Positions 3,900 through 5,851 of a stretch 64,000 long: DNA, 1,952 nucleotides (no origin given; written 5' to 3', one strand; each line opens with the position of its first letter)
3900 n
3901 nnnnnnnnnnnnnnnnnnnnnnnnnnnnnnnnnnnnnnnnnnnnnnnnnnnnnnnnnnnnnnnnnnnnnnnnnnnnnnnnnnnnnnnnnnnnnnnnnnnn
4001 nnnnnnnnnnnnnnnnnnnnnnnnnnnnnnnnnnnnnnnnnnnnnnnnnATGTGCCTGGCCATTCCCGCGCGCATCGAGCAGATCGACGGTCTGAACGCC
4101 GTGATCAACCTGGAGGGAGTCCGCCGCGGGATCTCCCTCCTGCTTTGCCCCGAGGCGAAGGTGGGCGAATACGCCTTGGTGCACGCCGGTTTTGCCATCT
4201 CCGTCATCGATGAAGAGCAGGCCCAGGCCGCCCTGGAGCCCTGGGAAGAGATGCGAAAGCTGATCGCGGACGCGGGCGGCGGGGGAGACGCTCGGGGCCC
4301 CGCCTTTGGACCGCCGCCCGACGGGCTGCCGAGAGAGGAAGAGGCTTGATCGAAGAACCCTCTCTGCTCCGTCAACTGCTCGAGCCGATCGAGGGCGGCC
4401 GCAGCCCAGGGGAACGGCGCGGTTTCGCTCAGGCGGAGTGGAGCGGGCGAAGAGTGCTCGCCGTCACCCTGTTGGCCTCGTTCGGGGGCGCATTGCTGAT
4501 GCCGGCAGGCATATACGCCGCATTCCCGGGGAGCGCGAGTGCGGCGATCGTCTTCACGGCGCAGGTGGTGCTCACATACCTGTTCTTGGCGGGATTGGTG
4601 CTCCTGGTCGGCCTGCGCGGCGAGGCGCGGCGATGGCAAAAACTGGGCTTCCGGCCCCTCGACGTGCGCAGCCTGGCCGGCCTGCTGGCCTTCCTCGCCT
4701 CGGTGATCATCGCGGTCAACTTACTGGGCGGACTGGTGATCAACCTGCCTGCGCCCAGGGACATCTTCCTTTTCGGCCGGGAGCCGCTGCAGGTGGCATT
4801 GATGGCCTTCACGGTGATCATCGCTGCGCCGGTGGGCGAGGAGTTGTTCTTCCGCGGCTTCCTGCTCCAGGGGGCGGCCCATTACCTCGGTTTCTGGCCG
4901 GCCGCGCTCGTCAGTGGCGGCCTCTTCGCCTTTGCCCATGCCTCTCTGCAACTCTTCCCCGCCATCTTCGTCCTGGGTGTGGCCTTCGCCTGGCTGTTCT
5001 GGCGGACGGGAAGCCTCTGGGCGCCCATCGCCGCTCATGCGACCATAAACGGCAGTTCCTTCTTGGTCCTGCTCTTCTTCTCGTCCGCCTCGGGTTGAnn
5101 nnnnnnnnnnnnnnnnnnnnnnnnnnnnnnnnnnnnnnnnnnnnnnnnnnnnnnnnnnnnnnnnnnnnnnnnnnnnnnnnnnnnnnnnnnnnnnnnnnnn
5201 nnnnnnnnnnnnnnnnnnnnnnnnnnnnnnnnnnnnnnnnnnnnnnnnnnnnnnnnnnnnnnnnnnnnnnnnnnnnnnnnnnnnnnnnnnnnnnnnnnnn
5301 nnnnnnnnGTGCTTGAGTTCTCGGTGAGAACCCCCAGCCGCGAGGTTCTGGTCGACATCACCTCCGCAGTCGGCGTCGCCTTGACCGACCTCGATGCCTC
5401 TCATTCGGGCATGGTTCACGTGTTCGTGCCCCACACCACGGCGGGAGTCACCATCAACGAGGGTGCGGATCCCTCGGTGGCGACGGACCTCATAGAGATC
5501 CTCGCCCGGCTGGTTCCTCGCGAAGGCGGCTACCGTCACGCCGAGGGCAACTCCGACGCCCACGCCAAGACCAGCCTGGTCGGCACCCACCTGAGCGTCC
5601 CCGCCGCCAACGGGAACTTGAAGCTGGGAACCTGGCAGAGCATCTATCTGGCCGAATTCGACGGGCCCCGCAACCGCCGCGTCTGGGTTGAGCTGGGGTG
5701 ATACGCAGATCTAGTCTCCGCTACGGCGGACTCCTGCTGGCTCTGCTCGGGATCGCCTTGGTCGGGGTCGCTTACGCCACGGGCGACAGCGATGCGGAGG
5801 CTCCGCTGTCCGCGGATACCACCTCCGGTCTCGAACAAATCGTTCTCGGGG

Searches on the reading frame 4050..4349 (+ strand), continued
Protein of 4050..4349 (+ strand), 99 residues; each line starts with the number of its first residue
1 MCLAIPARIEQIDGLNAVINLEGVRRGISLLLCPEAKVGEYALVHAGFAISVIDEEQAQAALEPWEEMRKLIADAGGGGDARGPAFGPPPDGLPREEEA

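Call 66: list_cluster_members(proteins=[P0001, P0002, P0004, P0008, P0009, P0020, P0024, P0027, P0035, P0041])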
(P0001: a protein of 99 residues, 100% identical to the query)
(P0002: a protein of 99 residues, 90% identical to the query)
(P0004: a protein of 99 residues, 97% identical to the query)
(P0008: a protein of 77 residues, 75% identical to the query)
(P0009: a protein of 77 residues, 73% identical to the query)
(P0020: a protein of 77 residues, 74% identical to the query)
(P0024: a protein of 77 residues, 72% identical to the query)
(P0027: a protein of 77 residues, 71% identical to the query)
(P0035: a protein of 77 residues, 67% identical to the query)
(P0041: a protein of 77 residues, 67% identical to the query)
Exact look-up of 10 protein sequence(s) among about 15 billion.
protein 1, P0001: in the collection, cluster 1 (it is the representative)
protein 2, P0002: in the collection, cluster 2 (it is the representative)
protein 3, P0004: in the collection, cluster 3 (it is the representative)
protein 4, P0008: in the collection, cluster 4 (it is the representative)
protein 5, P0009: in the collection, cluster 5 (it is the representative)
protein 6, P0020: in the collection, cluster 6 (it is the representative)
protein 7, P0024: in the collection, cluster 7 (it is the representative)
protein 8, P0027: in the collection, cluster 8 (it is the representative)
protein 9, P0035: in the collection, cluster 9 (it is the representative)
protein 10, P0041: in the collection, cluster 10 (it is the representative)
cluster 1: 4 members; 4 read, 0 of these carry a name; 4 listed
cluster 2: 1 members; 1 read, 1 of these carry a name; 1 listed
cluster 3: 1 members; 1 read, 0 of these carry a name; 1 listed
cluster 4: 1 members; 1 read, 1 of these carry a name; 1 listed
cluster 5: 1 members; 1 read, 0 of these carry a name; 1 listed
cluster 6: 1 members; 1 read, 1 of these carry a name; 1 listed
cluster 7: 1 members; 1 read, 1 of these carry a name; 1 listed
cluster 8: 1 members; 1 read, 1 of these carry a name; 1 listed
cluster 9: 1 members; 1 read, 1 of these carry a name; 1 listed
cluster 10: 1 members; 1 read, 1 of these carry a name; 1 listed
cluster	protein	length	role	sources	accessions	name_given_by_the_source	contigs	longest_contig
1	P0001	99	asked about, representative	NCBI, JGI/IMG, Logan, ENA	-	-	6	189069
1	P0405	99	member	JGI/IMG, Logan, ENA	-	-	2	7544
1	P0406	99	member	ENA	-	-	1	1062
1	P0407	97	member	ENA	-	-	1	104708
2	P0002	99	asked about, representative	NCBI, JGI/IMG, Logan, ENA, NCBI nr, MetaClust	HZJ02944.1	MAG TPA: HypC/HybG/HupF family hydrogenase formation chaperone [Thermoleophilia bacterium] | HypC/HybG/HupF family hydrogenase formation chaperone [Thermoleophilia bacterium] | \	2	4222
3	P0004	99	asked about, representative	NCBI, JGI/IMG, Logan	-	-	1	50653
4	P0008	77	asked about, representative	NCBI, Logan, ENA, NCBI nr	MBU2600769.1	MAG: HypC/HybG/HupF family hydrogenase formation chaperone [Actinobacteria bacterium] | HypC/HybG/HupF family hydrogenase formation chaperone [Actinomycetota bacterium]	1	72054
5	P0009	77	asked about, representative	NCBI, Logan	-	-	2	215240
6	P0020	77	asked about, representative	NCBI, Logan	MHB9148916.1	MAG: HypC/HybG/HupF family hydrogenase formation chaperone [Thermoleophilia bacterium]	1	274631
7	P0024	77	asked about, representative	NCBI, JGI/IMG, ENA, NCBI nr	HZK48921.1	MAG TPA: HypC/HybG/HupF family hydrogenase formation chaperone [Thermoleophilia bacterium] | HypC/HybG/HupF family hydrogenase formation chaperone [Thermoleophilia bacterium]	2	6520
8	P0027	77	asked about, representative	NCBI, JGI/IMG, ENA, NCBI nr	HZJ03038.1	MAG TPA: HypC/HybG/HupF family hydrogenase formation chaperone [Thermoleophilia bacterium] | HypC/HybG/HupF family hydrogenase formation chaperone [Thermoleophilia bacterium]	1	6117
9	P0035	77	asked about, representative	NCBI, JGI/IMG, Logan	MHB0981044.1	MAG: HypC/HybG/HupF family hydrogenase formation chaperone [Thermoleophilia bacterium] | hydrogenase expression/formation protein HypC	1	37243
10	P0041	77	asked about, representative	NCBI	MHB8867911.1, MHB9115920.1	MAG: HypC/HybG/HupF family hydrogenase formation chaperone [Thermoleophilia bacterium]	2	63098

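Call 67: list_cluster_members(proteins=[P0124, P0131, P0141, P0148, P0139, P0144, P0147, P0149, P0132, P0136])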
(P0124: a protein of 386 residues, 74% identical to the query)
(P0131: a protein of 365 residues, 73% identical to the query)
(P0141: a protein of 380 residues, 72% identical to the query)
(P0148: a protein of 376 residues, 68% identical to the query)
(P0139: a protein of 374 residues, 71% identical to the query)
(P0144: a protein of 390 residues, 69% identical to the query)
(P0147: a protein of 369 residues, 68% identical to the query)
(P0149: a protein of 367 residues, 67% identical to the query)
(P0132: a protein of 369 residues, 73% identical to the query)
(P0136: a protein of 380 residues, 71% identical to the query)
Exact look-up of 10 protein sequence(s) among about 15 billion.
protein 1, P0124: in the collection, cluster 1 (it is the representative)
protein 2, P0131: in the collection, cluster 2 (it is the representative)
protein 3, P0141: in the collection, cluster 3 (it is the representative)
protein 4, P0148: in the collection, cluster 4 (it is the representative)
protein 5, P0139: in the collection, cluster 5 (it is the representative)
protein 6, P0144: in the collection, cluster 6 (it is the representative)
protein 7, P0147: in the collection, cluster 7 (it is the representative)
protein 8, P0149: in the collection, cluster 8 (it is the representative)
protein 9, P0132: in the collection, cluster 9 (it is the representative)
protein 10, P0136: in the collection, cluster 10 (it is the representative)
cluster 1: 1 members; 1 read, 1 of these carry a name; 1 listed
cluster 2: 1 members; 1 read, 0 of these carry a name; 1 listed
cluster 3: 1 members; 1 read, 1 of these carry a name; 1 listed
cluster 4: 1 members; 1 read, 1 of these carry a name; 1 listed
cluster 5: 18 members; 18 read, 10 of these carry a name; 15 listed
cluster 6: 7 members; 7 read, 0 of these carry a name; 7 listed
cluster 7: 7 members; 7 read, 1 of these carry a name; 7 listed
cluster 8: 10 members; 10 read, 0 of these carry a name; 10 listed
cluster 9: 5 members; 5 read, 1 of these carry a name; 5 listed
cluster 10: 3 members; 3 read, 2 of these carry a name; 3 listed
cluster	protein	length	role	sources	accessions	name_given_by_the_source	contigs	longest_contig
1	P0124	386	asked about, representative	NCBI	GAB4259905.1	MAG: hydrogenase formation protein HypD [Thermoleophilia bacterium]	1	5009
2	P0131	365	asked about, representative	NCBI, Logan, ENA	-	-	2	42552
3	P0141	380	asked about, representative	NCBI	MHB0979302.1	MAG: hydrogenase formation protein HypD [Thermoleophilia bacterium]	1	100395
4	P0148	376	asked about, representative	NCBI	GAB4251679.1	MAG: hydrogenase formation protein HypD [Thermoleophilia bacterium]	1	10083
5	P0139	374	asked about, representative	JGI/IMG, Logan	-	hydrogenase expression/formation protein HypD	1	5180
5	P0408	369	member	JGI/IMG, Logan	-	hydrogenase expression/formation protein HypD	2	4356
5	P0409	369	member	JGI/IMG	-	hydrogenase expression/formation protein HypD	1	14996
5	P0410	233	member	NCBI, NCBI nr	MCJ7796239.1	MAG: hydrogenase formation protein HypD, partial [Thermoleophilia bacterium] | hydrogenase formation protein HypD [Thermoleophilia bacterium]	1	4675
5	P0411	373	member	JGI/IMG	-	hydrogenase expression/formation protein HypD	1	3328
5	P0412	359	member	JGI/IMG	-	hydrogenase expression/formation protein HypD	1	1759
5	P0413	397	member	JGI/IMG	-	hydrogenase expression/formation protein HypD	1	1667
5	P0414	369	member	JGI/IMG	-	hydrogenase expression/formation protein HypD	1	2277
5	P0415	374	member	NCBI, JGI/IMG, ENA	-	hydrogenase expression/formation protein HypD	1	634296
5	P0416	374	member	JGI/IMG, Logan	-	hydrogenase expression/formation protein HypD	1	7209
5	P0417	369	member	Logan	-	-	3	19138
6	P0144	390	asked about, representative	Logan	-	-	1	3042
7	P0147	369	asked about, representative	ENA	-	-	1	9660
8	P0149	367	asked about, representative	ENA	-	-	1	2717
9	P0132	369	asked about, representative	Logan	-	-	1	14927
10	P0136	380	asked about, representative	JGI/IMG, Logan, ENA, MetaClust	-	\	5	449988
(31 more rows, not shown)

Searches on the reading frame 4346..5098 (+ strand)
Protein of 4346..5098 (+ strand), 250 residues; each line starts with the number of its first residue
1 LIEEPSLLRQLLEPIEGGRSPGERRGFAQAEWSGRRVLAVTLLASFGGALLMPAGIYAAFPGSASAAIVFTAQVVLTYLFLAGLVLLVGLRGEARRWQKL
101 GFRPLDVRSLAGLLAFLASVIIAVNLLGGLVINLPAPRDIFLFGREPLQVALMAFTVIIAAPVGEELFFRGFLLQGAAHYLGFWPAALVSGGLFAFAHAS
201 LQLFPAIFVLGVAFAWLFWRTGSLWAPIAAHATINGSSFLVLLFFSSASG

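Call 3: search_protein_families(library=pfam, proteins=[window:4346-5098:+], max_evalue=0.01)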
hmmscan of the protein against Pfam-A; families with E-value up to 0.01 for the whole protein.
window:4346-5098:+ (250 aa): 1 family
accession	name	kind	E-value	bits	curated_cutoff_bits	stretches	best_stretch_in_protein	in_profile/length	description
PF02517.21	Rce1-like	-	6.3e-23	81.3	22.4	1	149-236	3-92/93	Type II CAAX prenyl endopeptidase Rce1-like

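Call 4: search_protein_families(library=ncbifam, proteins=[window:4346-5098:+], max_evalue=0.01)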
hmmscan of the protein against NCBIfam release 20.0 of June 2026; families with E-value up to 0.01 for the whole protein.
window:4346-5098:+ (250 aa): 7 families
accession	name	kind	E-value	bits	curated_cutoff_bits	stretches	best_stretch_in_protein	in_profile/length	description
NF041647.1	ABC_perm_CPBP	equivalog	1.8e-23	83.2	435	1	51-242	433-634/636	ABC transporter permease subunit/CPBP intramembrane protease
TIGR03008.1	pepcterm_CAAX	equivalog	1.9e-10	41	81.05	1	95-236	55-207/222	CAAX prenyl protease-related protein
NF046050.1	CPBP_fam_MroQ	equivalog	4.4e-09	36.1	270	1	149-244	125-226/243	intramembrane glutamic endopeptidase MroQ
NF033192.3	CPBP_JDVT_MrtJ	equivalog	1.4e-08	35.3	75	1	155-240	2-97/98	JDVT-CTERM system glutamic-type intramembrane protease MrtJ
NF040914.1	Mrt_core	domain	3e-07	30.5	100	1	157-237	9-100/108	myxosortase family intramembrane protease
NF040589.1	CPBP_Synerg_MrtS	equivalog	7.3e-06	26.3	130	1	148-235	70-160/170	Synerg-CTERM system glutamic-type intramembrane protease MrtS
NF050068.1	Rv0804_CPBP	equivalog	0.0007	19.3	200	1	153-238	95-189/197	Rv0804 family intramembrane glutamic endopeptidase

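Call 57: search_protein_families(library=padloc, proteins=[window:4346-5098:+], max_evalue=0.001)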
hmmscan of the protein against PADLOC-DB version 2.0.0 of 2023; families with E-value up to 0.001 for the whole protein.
window:4346-5098:+ (250 aa): 0 families

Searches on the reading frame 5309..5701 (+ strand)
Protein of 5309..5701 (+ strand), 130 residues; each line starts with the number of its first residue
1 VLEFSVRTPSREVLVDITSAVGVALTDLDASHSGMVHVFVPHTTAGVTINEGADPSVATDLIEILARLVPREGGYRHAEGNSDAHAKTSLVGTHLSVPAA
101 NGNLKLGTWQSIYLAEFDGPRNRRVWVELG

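Call 3: search_protein_families(library=pfam, proteins=[window:5309-5701:+], max_evalue=0.01)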
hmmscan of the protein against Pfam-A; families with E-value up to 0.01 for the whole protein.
window:5309-5701:+ (130 aa): 1 family
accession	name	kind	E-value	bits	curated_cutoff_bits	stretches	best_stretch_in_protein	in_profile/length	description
PF01894.22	UPF0047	-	1.7e-40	138.2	27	1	16-128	1-116/117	Uncharacterised protein family UPF0047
